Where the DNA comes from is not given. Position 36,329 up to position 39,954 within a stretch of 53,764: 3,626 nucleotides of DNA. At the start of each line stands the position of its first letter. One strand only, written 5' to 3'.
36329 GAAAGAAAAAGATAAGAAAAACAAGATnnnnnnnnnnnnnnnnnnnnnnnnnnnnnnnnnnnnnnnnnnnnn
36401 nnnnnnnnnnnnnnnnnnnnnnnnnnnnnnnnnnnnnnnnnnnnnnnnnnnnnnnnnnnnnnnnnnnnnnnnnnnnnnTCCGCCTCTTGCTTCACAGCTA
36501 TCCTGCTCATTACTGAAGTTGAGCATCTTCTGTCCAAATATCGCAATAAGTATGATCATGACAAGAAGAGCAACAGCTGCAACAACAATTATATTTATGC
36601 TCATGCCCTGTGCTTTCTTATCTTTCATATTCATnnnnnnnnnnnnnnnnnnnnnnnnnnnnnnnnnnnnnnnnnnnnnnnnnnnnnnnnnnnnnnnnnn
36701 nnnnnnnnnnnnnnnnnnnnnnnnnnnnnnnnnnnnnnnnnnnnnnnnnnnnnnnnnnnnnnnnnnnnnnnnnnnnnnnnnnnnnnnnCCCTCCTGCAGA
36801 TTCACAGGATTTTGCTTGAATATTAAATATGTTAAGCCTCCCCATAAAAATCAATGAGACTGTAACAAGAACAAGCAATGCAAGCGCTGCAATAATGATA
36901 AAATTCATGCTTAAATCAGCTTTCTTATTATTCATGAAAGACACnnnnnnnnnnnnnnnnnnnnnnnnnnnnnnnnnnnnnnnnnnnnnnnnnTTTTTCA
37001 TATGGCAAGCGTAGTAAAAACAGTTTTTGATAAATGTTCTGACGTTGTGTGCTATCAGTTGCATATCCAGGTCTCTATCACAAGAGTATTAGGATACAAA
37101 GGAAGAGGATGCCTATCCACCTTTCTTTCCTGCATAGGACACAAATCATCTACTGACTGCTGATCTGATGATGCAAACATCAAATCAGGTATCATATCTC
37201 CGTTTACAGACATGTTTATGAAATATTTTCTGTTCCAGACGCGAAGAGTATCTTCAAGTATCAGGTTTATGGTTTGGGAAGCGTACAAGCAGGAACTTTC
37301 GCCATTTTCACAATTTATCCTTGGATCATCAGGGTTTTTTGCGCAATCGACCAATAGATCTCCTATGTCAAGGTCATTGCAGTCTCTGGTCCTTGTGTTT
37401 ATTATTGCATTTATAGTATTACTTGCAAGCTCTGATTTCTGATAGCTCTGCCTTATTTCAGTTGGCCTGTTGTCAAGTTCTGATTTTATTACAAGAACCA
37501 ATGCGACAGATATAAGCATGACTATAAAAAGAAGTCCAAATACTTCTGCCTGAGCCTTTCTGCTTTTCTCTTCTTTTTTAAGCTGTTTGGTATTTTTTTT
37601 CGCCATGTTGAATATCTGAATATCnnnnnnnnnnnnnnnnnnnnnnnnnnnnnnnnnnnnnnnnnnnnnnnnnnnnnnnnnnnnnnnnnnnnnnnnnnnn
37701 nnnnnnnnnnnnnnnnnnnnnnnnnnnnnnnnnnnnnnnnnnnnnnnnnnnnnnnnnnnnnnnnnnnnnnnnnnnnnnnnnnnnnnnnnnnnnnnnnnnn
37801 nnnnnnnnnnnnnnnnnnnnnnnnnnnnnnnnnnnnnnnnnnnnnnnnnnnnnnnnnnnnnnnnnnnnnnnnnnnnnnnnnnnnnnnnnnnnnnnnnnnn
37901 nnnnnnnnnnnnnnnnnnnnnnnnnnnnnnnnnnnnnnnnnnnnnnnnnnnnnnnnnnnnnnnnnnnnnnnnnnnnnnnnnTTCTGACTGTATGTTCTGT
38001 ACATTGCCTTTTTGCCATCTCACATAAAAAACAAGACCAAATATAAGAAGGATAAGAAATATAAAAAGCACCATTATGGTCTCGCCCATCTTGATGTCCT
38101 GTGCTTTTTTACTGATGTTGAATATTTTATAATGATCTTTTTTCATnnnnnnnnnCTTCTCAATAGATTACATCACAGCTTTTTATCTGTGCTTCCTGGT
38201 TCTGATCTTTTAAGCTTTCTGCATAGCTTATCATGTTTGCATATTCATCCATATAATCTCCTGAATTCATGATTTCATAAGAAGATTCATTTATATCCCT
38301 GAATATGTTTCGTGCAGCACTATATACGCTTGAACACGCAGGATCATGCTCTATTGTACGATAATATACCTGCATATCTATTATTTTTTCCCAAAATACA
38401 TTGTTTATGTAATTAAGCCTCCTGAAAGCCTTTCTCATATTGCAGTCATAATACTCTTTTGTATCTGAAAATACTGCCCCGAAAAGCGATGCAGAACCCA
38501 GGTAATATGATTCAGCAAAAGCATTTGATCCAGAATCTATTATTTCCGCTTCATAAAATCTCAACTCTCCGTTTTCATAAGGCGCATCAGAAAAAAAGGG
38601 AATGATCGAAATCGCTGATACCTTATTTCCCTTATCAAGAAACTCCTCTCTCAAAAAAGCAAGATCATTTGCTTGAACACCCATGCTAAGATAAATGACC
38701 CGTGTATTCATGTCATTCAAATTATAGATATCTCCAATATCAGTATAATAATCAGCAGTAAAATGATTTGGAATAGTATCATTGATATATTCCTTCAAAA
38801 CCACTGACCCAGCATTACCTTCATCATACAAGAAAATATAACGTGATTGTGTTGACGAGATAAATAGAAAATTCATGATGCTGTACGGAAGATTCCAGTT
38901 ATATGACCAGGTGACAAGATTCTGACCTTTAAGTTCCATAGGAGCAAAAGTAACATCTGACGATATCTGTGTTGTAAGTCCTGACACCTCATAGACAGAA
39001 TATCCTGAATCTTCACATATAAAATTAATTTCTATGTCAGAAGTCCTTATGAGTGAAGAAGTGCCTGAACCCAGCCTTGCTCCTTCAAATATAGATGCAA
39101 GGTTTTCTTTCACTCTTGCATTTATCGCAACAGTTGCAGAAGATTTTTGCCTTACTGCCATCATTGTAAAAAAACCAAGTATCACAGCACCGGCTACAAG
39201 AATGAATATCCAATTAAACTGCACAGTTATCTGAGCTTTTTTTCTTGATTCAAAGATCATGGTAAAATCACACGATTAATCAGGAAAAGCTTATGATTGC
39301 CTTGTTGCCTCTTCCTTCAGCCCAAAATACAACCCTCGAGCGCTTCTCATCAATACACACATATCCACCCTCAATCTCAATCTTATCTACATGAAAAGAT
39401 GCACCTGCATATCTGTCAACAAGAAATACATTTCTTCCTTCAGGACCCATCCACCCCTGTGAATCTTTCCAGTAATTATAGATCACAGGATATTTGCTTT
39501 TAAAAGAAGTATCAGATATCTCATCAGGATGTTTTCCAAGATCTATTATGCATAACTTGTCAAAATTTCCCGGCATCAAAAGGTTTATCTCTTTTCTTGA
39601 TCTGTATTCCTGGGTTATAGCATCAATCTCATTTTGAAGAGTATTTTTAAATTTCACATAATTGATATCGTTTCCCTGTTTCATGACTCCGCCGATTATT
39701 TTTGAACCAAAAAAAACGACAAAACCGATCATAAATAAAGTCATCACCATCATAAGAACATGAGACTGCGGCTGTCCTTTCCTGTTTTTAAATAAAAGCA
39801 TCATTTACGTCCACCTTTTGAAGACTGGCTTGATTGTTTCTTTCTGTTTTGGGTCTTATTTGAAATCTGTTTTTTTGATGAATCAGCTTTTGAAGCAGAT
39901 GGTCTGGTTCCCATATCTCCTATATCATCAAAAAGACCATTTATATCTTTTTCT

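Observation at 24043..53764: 30-kb co-directional surface-apparatus locus: two giant adhesin-like proteins, 17 pilin-signal proteins and murein-hydrolase-like enzymes in an archaeal genome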

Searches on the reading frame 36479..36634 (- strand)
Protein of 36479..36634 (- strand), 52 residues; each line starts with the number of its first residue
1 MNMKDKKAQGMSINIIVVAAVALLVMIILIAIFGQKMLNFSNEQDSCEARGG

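Call 37: search_protein_families(library=pfam, max_evalue=10, proteins=[window:36479-36634:-])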
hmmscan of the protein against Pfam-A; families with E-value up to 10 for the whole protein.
seq(52 aa): 5 families
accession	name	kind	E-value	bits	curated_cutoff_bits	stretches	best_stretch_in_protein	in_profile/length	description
PF17000.10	Asp5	-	0.015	15.9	25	1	15-46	4-35/71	Accessory secretory protein Sec, Asp5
PF12911.12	OppC_N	-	0.029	14.7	23.9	1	17-41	16-40/53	N-terminal TM domain of oligopeptide transport permease C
PF11688.13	DUF3285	-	0.13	12.7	25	1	9-34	18-43/44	Protein of unknown function (DUF3285)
PF07406.16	NICE-3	-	0.48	10.9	22.7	1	12-37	5-29/181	NICE-3 protein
PF12669.12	FeoB_associated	-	0.98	10.2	27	1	14-36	2-24/44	FeoB-associated Cys-rich membrane protein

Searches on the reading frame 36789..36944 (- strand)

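Call 37: search_protein_families(library=pfam, max_evalue=10, proteins=[window:36789-36944:-])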
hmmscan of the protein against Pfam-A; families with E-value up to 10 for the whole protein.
seq(52 aa): 2 families
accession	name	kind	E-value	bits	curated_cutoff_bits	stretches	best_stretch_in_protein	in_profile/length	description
PF08592.16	Anthrone_oxy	-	0.082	13.6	27.3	1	14-45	37-68/106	Anthrone oxygenase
PF20377.3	DUF6672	-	0.18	12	24.3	1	15-49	10-44/152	Family of unknown function (DUF6672)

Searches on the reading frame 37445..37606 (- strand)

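Call 37: search_protein_families(library=pfam, max_evalue=10, proteins=[window:37445-37606:-])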
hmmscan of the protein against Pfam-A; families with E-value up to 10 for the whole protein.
seq(54 aa): 3 families
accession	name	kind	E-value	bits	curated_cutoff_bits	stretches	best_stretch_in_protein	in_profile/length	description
PF20563.3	DUF6773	-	0.05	13.9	27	1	13-37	12-36/163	Family of unknown function (DUF6773)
PF09889.16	DUF2116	-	0.16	12.4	26.8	1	13-39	29-55/59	Probable treble clef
PF16028.10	SLC3A2_N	-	0.25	11.4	27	1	15-42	33-60/77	Solute carrier family 3 member 2 N-terminus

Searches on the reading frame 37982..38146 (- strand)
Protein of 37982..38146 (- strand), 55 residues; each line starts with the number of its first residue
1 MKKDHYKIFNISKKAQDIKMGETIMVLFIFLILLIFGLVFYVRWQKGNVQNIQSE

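Call 37: search_protein_families(library=pfam, max_evalue=10, proteins=[window:37982-38146:-])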
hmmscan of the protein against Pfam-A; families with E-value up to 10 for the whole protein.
seq(55 aa): 1 family
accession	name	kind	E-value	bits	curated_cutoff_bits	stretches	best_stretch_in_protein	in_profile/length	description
PF07436.16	Curto_V3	-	0.086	13.7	25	1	22-50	6-34/87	Curtovirus V3 protein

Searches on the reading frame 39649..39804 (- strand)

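Call 37: search_protein_families(library=pfam, max_evalue=10, proteins=[window:39649-39804:-])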
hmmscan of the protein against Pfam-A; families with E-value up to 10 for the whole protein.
seq(52 aa): 1 family
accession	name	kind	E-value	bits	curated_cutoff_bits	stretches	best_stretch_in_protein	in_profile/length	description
PF14126.11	DUF4293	-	0.042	14.5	27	1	3-31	75-103/153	Domain of unknown function (DUF4293)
